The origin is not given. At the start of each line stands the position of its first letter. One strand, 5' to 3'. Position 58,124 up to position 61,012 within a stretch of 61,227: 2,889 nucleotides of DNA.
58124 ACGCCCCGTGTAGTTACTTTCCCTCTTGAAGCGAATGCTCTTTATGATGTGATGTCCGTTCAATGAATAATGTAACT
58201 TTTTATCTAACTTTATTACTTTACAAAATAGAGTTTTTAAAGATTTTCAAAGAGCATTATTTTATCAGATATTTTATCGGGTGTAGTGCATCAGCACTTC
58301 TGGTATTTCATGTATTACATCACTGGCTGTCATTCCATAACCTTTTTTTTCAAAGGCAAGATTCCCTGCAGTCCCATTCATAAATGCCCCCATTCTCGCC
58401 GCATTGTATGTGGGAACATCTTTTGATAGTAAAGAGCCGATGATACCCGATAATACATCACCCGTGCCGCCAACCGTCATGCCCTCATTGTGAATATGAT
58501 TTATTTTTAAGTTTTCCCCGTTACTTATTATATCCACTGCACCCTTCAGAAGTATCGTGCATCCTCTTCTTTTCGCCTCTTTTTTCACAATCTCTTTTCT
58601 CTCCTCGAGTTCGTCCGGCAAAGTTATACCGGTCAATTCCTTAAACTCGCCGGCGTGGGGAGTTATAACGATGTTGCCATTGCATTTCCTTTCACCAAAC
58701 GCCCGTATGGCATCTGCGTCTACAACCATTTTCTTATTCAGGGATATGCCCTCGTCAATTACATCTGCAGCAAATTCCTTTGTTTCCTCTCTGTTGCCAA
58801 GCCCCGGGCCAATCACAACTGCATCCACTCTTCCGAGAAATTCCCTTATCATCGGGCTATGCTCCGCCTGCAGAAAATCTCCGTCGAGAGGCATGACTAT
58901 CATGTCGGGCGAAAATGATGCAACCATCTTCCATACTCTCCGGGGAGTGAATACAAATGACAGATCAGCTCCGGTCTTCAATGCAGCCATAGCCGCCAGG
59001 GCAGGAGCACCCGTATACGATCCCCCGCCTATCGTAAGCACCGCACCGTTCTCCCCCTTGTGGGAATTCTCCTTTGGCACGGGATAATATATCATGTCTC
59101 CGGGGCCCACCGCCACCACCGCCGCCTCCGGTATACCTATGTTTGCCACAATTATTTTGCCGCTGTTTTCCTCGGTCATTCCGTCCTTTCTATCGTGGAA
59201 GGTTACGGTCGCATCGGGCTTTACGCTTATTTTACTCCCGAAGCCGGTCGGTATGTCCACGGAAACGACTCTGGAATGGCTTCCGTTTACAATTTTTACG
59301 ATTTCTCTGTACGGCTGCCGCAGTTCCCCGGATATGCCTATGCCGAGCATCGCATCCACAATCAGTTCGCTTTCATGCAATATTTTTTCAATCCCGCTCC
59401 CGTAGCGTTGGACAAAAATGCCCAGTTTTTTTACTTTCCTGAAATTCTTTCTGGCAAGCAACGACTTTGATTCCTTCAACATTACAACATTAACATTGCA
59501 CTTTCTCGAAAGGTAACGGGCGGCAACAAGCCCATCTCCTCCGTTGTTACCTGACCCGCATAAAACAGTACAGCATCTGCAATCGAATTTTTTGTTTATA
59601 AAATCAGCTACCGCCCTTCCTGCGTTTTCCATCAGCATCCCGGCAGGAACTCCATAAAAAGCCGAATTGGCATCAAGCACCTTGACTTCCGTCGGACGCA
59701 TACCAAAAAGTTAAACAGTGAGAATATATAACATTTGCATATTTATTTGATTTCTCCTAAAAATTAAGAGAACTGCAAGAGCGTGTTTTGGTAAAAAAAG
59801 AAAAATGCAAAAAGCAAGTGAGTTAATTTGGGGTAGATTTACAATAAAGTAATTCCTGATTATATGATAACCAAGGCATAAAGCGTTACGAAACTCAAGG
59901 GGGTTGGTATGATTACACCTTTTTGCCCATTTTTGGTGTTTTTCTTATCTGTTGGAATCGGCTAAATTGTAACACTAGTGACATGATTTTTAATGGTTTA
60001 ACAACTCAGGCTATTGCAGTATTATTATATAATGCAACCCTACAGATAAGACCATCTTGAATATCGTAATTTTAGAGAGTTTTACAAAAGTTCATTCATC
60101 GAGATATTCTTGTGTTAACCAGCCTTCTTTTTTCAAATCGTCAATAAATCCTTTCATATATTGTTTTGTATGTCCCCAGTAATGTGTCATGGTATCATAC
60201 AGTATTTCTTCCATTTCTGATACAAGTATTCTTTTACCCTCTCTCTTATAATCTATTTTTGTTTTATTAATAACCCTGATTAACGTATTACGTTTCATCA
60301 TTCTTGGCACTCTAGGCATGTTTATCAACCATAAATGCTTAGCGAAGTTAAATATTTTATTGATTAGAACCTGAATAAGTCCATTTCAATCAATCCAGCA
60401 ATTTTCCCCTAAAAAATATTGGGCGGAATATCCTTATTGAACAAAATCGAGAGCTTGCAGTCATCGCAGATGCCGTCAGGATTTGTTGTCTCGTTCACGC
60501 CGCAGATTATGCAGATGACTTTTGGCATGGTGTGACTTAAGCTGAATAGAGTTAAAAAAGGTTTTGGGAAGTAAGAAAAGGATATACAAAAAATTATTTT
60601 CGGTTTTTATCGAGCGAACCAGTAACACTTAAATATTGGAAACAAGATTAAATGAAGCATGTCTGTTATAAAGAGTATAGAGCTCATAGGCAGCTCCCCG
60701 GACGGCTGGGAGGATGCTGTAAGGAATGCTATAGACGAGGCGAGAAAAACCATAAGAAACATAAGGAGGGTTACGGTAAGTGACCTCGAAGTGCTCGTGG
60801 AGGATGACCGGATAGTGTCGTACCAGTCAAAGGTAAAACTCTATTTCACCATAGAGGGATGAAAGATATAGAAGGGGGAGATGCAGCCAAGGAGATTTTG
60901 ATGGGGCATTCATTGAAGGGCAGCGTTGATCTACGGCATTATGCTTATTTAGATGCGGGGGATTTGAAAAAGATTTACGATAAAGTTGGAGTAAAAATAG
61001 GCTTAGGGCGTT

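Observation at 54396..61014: Three co-oriented 3' stubs of one tyrosine-integrase family within 6.6 kb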

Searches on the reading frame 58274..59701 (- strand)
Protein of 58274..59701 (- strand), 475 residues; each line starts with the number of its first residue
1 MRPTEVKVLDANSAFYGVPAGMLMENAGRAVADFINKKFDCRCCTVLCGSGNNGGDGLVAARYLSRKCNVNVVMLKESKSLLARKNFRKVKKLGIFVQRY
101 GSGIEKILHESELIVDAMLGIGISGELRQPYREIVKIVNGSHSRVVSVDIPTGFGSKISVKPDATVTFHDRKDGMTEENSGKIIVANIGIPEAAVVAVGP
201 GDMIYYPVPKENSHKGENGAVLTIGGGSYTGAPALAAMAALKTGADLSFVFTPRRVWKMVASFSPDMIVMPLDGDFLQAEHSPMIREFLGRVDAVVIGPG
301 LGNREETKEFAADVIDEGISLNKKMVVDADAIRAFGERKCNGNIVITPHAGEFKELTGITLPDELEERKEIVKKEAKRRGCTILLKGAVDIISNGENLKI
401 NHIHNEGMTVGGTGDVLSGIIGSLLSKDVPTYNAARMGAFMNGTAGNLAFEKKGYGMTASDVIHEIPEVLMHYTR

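Call 12: search_protein_families(library=pfam, proteins=[window:58274-59701:-], max_evalue=1)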
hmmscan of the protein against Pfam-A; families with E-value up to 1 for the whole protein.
window:58274-59701:- (475 aa): 4 families
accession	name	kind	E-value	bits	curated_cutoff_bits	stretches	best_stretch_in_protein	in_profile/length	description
PF01256.23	Carb_kinase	-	3.1e-54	184.4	27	1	222-467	2-241/242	NAD(P)H-hydrate dehydratase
PF03853.21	YjeF_N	-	6.2e-38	130.9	24.9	1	22-173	3-168/169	YjeF-related protein N-terminus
PF02110.20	HK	-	9e-06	25.7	27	1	355-453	127-227/247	Hydroxyethylthiazole kinase family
PF08543.17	Phos_pyr_kin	-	8.3e-05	22.5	27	1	323-437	100-223/246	Phosphomethylpyrimidine kinase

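Call 58: find_homologous_proteins(query=window:58274-59701:-, max_evalue=1e-60)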
Query window:58274-59701:- (475 aa): 4697 proteins with E <= 1e-60 among 8000 candidates; the best 120 are listed.
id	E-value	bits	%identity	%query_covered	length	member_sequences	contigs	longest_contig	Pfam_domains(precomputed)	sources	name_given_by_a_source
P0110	0.0e+0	1061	100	100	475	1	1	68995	PF01256.23,PF02110.21,PF03853.22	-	-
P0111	1.2e-228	778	72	100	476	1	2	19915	PF01256.23,PF02110.21,PF03853.22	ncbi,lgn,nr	ncbi:MAG: NAD(P)H-hydrate dehydratase [Candidatus Thermoplasmatota archaeon]|nr:NAD(P)H-hydrate dehy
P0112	5.8e-223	759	72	100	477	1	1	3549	PF08543.18,PF01256.23,PF02110.21,PF03853.22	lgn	-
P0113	1.7e-221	754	72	100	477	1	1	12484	PF08543.18,PF01256.23,PF02110.21,PF03853.22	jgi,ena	-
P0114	1.9e-219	748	71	100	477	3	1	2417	PF08543.18,PF01256.23,PF02110.21,PF03853.22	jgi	-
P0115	2.2e-219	747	71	100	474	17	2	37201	PF08543.18,PF01256.23,PF02110.21,PF03853.22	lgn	-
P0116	2.8e-217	740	71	99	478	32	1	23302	PF08543.18,PF01256.23,PF02110.21,PF03853.22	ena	-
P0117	2.2e-216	737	71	100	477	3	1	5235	PF01256.23,PF03853.22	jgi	-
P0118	1.3e-206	705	68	100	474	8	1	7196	PF01256.23,PF03853.22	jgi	-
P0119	3.7e-196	671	61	100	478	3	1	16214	PF01256.23,PF02110.21,PF03853.22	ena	-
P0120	8.7e-195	666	61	100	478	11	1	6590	PF08543.18,PF01256.23,PF02110.21,PF03853.22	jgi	-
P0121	4.4e-193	661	61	100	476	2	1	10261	PF01256.23,PF02110.21,PF03853.22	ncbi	-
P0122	1.3e-174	600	56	100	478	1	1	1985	PF01256.23,PF03853.22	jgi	jgi:NAD(P)H-hydrate epimerase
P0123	7.1e-173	594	57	100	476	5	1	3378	PF01256.23,PF02110.21,PF03853.22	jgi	-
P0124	3.3e-171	589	58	99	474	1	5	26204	PF08543.18,PF01256.23,PF02110.21,PF03853.22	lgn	-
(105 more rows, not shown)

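Call 59: find_encoding_contigs(protein=P0111, flank=8000, max_places=2)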
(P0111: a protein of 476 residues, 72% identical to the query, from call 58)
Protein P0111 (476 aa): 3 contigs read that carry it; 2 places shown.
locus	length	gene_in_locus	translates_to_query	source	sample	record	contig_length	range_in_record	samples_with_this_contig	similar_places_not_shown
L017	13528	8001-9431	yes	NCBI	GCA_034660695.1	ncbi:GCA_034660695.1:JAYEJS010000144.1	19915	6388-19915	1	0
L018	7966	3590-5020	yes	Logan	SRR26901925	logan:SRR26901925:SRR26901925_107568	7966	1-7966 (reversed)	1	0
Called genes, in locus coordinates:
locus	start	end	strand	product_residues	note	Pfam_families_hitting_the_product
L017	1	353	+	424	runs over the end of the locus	PF01979:Amidohydro_1, PF07969:Amidohydro_3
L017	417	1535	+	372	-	PF01637:ATPase_2, PF13173:AAA_14 (faint)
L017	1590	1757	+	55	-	-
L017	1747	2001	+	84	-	-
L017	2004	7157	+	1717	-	-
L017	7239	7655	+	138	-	PF13527:Acetyltransf_9 (weak), PF00583:Acetyltransf_1, PF13420:Acetyltransf_4 (weak), PF13673:Acetyltransf_10, PF13508:Acetyltransf_7, PF08445:FR47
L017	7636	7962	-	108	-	PF01849:NAC, PF19026:UBA_HYPK (weak)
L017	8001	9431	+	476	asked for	PF03853:YjeF_N, PF01256:Carb_kinase, PF02110:HK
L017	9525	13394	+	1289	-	PF26550:Tricorn_2nd (faint), PF07676:PD40, PF26549:Tricorn_N (weak)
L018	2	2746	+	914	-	?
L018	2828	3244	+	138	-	PF13527:Acetyltransf_9 (weak), PF00583:Acetyltransf_1, PF13420:Acetyltransf_4 (weak), PF13673:Acetyltransf_10, PF13508:Acetyltransf_7, PF08445:FR47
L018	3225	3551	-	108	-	PF01849:NAC, PF19026:UBA_HYPK (weak)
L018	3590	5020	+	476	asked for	PF03853:YjeF_N, PF01256:Carb_kinase, PF02110:HK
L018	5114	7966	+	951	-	?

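Call 60: find_encoding_contigs(protein=P0115, flank=8000, max_places=2)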
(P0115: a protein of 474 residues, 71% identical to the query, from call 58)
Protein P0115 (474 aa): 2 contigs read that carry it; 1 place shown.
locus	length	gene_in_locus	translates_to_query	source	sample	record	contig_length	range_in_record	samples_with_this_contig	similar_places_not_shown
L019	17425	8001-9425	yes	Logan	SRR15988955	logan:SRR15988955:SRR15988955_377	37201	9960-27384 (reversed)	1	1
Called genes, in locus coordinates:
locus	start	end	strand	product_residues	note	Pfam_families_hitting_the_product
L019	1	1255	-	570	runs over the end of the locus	PF06101:Vps62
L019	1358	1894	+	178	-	PF24038:DUF7347 (weak), PF25213:HVO_A0261_N, PF01022:HTH_5, PF12840:HTH_20, PF13412:HTH_24 (weak), PF13463:HTH_27, PF14947:HTH_45 (weak), PF25212:HVO_A0114 (weak), +2 more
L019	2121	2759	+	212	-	PF00025:Arf (faint), PF00009:GTP_EFTU (weak), PF01926:MMR_HSR1, PF00009:GTP_EFTU (weak)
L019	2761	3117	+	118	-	PF09846:OapB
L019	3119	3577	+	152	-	PF09845:OapC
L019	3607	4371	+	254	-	PF01946:Thi4, PF00890:FAD_binding_2 (weak), PF01266:DAO, PF01494:FAD_binding_3 (weak), PF03486:HI0933_like (weak), PF07992:Pyr_redox_2 (weak), PF12831:FAD_oxidored, PF13450:NAD_binding_8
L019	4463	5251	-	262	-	PF23023:Anti-Pycsar_Apyc1, PF00753:Lactamase_B (weak), PF13483:Lactamase_B_3 (weak), PF12706:Lactamase_B_2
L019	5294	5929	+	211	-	-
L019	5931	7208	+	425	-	PF01979:Amidohydro_1, PF07969:Amidohydro_3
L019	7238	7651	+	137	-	PF13527:Acetyltransf_9 (weak), PF00583:Acetyltransf_1, PF13673:Acetyltransf_10, PF13508:Acetyltransf_7, PF08445:FR47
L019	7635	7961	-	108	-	PF01849:NAC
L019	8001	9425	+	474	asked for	PF03853:YjeF_N, PF01256:Carb_kinase, PF02110:HK (weak), PF08543:Phos_pyr_kin (weak)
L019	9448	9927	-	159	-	-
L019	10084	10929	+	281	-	PF02567:PhzC-PhzF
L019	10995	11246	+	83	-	-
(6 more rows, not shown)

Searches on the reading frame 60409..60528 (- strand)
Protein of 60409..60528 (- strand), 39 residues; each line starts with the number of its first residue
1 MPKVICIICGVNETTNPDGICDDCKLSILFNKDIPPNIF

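Call 12: search_protein_families(library=pfam, proteins=[window:60409-60528:-], max_evalue=1)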
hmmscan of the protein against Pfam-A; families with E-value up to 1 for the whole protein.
window:60409-60528:- (39 aa): 2 families
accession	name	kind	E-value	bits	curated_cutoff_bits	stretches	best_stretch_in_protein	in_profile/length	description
PF18912.6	DZR_2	-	0.007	16.6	27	1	6-28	10-31/56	Double zinc ribbon domain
PF04981.18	NMD3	-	0.15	12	24.9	1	6-27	1-22/243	NMD3 family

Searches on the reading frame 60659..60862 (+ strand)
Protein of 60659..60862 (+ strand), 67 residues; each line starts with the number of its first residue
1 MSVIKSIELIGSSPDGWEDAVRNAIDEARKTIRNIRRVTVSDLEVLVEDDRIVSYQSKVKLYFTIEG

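Call 11: find_encoding_contigs(protein=window:60659-60862:+, flank=10000, max_places=10)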
Protein window:60659-60862:+ (67 aa): 7 contigs read that carry it; 5 places shown.
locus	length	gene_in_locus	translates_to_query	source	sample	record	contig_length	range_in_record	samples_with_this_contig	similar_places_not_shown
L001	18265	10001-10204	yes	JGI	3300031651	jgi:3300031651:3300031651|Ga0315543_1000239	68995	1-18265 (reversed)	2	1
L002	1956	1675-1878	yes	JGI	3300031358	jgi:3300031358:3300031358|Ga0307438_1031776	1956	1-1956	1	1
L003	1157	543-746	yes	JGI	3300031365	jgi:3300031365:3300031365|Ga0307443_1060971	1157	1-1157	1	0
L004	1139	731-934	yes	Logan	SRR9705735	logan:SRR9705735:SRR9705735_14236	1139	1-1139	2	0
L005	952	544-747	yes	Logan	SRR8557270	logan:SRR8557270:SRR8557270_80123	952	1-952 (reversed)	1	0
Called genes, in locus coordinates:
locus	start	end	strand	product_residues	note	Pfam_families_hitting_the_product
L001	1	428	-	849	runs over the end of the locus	PF03176:MMPL, PF02355:SecD_SecF_C (faint), PF02460:Patched (weak), PF12349:Sterol-sensing, PF03176:MMPL, PF12349:Sterol-sensing (weak)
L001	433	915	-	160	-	PF02334:RTP (weak), PF03551:PadR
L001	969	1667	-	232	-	PF01865:PhoU_div, PF01895:PhoU (weak)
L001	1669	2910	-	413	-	PF01384:PHO4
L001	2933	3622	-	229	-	PF03205:MobB, PF04060:FeS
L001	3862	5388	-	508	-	PF01391:Collagen (weak)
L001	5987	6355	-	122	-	PF16538:FlgT_C (weak)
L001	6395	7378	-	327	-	-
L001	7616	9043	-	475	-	PF03853:YjeF_N, PF01256:Carb_kinase, PF02110:HK (weak)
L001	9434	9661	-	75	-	-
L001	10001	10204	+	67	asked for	PF07311:Dodecin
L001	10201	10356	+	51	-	-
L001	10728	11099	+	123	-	-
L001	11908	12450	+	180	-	PF00589:Phage_integrase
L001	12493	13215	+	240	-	-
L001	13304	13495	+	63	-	-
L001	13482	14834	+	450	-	-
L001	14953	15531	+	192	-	-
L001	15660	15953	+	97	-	-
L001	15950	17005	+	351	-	PF00589:Phage_integrase, PF22823:MrpR_C_cat (weak)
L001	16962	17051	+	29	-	-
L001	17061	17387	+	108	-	PF01849:NAC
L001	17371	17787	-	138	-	PF13527:Acetyltransf_9 (weak), PF13673:Acetyltransf_10, PF00583:Acetyltransf_1, PF13508:Acetyltransf_7, PF08445:FR47 (weak)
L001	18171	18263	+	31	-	?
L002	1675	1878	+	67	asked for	PF07311:Dodecin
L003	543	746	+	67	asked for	PF07311:Dodecin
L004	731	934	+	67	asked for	PF07311:Dodecin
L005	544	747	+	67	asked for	PF07311:Dodecin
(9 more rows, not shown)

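Call 12: search_protein_families(library=pfam, proteins=[window:60659-60862:+], max_evalue=1)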
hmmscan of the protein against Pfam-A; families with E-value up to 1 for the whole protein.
window:60659-60862:+ (67 aa): 2 families
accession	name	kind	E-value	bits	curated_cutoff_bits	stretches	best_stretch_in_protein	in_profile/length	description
PF07311.17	Dodecin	-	1.9e-24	86.2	22.5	1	3-66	1-64/64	Dodecin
PF01765.24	RRF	-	0.093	13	29.7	1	20-52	97-129/164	Ribosome recycling factor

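Call 33: search_protein_families(library=pfam, proteins=[L001:11908-12450:+, L001:15950-17005:+, L001:13482-14834:+], max_evalue=0.001)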
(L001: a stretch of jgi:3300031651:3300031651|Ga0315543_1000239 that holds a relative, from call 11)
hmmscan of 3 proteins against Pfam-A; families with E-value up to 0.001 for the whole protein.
L001:11908-12450:+ (180 aa): 1 family
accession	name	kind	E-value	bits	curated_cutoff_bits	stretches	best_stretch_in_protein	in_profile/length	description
PF00589.27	Phage_integrase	-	3.6e-35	121.7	27.1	1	14-168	2-170/172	Phage integrase family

L001:15950-17005:+ (351 aa): 1 family
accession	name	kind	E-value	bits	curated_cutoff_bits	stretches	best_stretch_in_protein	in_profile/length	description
PF00589.27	Phage_integrase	-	3.1e-35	121.9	27.1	1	118-282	4-170/172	Phage integrase family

L001:13482-14834:+ (450 aa): 1 family
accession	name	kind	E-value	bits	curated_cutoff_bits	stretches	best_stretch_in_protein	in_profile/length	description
PF20300.4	prok_STING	-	9.8e-05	22.8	27.1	1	246-329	35-109/137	Prokaryotic STING domain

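Call 82: find_related_loci(query=L001:15950-17005:+, collection=viral_contigs, flank=8000)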
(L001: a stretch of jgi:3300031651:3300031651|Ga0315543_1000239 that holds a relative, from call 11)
Query L001:15950-17005:+ (351 aa) in viral_contigs; peptide patterns used: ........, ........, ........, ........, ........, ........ (x = any residue, [..] = any of these).
7 stretches matched a pattern, but none encodes a relative of the query by tblastn (E <= 1e-3).

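Call 86: search_protein_families(library=phrogs, proteins=[L001:10728-11099:+, L001:12493-13215:+, L001:13482-14834:+, L001:14953-15531:+, L001:15660-15953:+, L001:13304-13495:+], max_evalue=0.01)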
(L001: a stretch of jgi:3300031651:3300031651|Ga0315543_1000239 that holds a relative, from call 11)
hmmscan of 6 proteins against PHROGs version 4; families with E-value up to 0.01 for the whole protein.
L001:10728-11099:+ (123 aa): 1 family
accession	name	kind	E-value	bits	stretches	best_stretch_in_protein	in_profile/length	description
phrog_2429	-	moron, auxiliary metabolic gene and host takeover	0.0062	17.8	1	62-102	6-56/82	involved in bacteriocin production or immunity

L001:12493-13215:+ (240 aa): 1 family
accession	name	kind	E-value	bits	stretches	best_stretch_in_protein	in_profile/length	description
phrog_8162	-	unknown function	0.0049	18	1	5-64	37-101/106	-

L001:13482-14834:+ (450 aa): 0 families

L001:14953-15531:+ (192 aa): 1 family
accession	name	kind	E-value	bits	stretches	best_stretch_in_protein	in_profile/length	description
phrog_16925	-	unknown function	2e-05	25.8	1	140-181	6-46/151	-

L001:15660-15953:+ (97 aa): 0 families

L001:13304-13495:+ (63 aa): 1 family
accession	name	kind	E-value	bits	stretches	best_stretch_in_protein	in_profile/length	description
phrog_36562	-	integration and excision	0.0051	17.9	1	10-50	22-61/66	transposase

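Call 87: search_protein_families(library=padloc, proteins=[L001:10728-11099:+, L001:12493-13215:+, L001:13482-14834:+, L001:14953-15531:+, L001:15660-15953:+, L001:13304-13495:+], max_evalue=0.01)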
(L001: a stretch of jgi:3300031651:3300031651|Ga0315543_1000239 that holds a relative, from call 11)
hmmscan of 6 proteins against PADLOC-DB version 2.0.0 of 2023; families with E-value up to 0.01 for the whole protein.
L001:10728-11099:+ (123 aa): 0 families

L001:12493-13215:+ (240 aa): 0 families

L001:13482-14834:+ (450 aa): 0 families

L001:14953-15531:+ (192 aa): 0 families

L001:15660-15953:+ (97 aa): 0 families

L001:13304-13495:+ (63 aa): 0 families
